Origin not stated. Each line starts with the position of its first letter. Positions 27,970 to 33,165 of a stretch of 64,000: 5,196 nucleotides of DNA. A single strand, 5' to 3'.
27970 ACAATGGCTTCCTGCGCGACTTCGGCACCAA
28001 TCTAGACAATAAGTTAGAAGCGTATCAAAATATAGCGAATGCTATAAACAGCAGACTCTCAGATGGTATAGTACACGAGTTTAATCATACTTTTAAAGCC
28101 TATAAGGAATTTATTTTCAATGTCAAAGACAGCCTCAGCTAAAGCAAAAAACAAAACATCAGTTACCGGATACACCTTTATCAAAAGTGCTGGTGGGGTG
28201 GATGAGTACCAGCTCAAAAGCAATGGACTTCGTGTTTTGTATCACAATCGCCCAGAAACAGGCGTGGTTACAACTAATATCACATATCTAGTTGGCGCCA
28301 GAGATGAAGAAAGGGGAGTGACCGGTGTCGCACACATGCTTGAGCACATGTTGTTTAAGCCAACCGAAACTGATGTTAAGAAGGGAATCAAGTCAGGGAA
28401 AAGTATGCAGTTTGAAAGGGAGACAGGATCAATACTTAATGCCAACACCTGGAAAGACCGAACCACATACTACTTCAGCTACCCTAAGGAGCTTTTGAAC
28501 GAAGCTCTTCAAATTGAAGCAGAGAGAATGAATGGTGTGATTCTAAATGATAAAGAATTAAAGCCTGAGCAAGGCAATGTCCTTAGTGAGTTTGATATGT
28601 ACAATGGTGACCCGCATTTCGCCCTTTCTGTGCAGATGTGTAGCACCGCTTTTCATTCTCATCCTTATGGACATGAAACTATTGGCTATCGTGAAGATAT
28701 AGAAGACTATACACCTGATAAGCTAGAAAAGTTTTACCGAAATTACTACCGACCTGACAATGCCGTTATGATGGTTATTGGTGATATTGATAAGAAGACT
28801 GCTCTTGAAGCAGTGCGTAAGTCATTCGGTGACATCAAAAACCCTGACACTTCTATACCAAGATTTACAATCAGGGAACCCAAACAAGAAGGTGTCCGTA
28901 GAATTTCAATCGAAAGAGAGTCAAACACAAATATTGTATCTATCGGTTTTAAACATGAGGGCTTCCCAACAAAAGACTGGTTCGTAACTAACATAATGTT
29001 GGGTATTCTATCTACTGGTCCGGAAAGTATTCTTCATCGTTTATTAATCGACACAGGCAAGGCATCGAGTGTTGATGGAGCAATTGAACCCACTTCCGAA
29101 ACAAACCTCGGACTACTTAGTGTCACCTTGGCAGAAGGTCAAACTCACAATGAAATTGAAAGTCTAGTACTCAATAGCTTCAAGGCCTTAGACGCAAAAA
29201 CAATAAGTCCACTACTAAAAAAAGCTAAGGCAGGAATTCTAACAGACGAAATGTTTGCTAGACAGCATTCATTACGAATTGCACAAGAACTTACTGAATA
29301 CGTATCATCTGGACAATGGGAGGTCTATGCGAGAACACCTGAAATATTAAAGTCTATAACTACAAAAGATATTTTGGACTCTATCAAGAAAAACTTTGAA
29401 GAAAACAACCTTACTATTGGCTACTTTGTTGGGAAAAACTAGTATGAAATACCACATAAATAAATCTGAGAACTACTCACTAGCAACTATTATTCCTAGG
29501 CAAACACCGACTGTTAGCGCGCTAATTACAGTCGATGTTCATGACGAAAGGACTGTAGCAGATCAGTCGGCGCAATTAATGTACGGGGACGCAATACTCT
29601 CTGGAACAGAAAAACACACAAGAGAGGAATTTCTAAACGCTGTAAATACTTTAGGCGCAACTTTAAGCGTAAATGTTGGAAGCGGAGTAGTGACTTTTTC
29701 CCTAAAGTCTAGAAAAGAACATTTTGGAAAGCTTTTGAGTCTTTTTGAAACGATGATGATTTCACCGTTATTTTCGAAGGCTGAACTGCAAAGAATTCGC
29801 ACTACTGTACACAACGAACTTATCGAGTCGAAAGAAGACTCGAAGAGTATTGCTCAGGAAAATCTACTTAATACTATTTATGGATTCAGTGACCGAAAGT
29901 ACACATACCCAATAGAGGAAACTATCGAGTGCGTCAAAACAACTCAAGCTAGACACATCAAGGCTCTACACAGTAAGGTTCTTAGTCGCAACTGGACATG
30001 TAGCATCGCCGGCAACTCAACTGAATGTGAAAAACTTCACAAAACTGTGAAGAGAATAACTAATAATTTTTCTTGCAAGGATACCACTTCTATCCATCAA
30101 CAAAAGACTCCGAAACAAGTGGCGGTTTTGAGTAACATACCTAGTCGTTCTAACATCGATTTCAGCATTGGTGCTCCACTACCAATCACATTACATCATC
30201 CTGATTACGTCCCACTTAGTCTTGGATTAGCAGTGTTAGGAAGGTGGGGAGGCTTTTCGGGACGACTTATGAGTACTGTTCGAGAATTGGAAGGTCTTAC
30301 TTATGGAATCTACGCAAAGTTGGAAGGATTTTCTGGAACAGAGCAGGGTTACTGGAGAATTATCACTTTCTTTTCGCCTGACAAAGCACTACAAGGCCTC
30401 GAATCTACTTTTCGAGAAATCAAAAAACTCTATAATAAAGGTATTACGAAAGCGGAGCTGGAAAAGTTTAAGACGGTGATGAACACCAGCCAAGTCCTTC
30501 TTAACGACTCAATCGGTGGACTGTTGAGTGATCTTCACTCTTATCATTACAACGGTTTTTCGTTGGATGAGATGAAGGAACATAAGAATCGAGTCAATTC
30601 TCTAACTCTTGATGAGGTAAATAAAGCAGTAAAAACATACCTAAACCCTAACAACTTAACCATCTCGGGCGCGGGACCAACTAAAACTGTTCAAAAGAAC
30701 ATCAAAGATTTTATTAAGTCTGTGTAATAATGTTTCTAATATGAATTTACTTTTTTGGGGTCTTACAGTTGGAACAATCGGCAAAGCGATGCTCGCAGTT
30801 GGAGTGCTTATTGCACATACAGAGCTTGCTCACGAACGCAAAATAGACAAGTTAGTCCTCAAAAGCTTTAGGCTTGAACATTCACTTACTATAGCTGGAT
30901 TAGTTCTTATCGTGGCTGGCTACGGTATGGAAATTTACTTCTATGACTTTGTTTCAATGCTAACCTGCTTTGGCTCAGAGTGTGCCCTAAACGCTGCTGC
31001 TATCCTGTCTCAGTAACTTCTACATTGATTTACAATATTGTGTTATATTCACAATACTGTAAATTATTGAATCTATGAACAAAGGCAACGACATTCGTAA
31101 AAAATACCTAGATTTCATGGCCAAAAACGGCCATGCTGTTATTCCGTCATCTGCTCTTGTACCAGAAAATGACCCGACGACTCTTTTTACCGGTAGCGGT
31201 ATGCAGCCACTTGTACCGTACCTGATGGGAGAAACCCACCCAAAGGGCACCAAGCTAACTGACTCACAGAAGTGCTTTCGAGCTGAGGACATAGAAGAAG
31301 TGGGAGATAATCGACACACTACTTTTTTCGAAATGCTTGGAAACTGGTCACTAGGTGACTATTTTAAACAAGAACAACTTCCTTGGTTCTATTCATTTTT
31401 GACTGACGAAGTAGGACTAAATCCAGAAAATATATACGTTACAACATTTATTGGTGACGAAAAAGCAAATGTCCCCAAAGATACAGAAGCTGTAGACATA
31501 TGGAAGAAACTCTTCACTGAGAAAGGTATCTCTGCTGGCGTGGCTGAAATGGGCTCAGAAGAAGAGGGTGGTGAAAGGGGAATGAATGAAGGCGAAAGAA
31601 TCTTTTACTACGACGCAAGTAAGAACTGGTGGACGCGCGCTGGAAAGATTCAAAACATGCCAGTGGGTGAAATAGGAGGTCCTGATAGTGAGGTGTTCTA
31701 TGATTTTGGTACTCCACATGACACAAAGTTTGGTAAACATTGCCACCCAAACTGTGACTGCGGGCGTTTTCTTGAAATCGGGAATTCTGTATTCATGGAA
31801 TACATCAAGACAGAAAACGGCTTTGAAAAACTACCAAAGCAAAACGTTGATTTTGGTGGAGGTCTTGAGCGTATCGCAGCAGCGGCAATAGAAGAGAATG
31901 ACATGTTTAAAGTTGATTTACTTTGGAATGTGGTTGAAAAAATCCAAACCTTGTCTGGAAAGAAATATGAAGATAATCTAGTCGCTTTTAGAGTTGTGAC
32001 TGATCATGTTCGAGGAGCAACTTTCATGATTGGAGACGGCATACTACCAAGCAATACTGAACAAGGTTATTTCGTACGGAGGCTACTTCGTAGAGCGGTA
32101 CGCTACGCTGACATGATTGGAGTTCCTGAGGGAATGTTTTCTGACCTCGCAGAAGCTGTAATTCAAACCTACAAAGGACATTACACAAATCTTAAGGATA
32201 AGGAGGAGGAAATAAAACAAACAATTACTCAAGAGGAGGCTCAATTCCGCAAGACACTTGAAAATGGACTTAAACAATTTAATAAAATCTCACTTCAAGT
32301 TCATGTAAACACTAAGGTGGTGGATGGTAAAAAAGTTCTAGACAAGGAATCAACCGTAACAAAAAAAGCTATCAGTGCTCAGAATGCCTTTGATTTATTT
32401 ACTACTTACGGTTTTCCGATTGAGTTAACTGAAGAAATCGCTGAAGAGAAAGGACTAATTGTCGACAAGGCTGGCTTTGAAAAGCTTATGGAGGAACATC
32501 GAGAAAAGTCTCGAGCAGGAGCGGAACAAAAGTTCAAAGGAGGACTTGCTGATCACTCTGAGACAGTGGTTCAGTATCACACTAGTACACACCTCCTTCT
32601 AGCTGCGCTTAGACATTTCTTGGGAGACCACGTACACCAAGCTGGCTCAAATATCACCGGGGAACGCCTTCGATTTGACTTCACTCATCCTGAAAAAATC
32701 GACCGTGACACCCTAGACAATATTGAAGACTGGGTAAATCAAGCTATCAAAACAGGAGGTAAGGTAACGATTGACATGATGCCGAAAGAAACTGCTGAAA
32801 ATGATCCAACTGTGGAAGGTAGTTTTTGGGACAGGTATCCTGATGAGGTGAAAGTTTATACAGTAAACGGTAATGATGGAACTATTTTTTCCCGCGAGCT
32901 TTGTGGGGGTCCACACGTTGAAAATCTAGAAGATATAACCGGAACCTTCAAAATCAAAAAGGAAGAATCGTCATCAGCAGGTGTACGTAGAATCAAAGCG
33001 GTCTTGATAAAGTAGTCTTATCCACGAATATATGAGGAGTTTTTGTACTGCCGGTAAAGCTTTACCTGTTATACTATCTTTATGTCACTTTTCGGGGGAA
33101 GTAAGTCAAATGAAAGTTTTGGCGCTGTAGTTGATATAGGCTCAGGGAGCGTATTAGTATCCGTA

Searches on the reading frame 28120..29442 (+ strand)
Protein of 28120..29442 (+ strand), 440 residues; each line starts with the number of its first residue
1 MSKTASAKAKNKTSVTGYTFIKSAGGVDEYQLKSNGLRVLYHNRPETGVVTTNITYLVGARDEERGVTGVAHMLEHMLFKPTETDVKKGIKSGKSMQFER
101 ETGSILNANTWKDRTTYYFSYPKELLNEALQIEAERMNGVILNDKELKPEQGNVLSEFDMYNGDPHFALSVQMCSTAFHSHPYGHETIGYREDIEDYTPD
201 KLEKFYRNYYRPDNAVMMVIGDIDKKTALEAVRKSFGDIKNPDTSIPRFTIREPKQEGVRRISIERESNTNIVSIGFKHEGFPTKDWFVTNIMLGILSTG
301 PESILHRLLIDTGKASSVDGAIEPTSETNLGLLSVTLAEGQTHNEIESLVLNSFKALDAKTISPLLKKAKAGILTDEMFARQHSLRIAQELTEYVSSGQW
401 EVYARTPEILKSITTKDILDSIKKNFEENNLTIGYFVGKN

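Call 68: search_protein_families(library=pfam, proteins=[window:28120-29442:+], max_evalue=0.00001)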
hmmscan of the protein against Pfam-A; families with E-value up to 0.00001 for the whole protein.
window:28120-29442:+ (440 aa): 2 families
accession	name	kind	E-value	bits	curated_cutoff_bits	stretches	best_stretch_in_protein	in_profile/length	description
PF05193.26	Peptidase_M16_C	-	3.1e-22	79.8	23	1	198-362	3-169/181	Peptidase M16 inactive domain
PF00675.25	Peptidase_M16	-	1.3e-18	67.8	22.3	1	38-188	1-146/149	Insulinase (Peptidase family M16)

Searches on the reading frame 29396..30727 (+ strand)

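Call 68: search_protein_families(library=pfam, proteins=[window:29396-30727:+], max_evalue=0.00001)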
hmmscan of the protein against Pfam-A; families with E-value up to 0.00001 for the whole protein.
window:29396-30727:+ (443 aa): 2 families
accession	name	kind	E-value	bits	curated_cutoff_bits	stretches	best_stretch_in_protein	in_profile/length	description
PF05193.26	Peptidase_M16_C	-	1.2e-22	81.1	23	1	198-360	18-179/181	Peptidase M16 inactive domain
PF00675.25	Peptidase_M16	-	1.4e-08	35.2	22.3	1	67-164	41-138/149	Insulinase (Peptidase family M16)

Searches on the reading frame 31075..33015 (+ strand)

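Call 68: search_protein_families(library=pfam, proteins=[window:31075-33015:+], max_evalue=0.00001)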
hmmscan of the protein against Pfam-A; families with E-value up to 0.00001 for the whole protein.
window:31075-33015:+ (646 aa): 2 families
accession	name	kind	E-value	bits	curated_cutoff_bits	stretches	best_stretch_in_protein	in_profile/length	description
PF01411.24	tRNA-synt_2c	-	5.4e-121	405.3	30.3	1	6-501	1-448/552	tRNA synthetases class II (A)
PF07973.19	tRNA_SAD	-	4.2e-13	49.5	24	1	592-640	1-43/44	Threonyl and Alanyl tRNA synthetase second additional domain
